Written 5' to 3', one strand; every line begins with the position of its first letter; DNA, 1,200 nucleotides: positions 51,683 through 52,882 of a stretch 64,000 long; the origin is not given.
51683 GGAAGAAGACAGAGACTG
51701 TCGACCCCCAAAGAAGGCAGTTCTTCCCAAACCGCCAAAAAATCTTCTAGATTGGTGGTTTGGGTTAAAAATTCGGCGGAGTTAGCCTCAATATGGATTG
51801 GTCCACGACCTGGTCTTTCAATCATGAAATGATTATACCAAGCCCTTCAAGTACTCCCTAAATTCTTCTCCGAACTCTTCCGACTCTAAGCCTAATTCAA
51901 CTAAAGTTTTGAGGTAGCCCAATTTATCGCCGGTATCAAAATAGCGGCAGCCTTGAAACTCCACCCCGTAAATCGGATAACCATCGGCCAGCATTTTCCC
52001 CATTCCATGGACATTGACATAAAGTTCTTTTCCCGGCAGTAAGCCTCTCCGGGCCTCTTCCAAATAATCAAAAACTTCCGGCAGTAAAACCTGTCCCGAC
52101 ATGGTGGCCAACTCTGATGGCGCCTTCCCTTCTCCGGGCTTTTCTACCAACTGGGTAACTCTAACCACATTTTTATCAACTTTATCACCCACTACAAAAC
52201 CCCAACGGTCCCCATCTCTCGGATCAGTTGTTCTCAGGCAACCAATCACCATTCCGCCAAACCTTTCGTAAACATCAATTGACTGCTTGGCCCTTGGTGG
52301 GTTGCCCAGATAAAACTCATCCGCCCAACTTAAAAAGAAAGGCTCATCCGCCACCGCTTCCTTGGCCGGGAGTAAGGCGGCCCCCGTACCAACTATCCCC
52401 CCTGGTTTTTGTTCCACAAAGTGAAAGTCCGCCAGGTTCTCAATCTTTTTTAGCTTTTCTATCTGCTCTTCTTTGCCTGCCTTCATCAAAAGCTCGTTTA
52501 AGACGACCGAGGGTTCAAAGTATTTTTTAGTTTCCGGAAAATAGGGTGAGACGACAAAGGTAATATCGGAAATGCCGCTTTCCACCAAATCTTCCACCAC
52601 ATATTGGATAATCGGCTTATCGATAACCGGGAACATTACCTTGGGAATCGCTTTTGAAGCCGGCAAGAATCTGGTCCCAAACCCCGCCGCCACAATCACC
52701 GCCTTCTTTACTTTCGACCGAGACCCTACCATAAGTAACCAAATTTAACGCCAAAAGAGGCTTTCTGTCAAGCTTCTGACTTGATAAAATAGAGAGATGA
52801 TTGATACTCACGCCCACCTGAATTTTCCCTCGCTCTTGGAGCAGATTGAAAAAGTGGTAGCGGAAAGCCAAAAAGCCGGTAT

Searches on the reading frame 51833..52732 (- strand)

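Call 78: search_protein_families(library=pfam, proteins=[window:51833-52732:-], max_evalue=0.00001)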
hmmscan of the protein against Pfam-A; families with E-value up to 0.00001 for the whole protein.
window:51833-52732:- (299 aa): 1 family
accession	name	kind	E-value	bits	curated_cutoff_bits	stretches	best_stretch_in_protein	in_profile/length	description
PF00483.29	NTP_transferase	-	4.1e-19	69.5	21.2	1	10-274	1-236/245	Nucleotidyl transferase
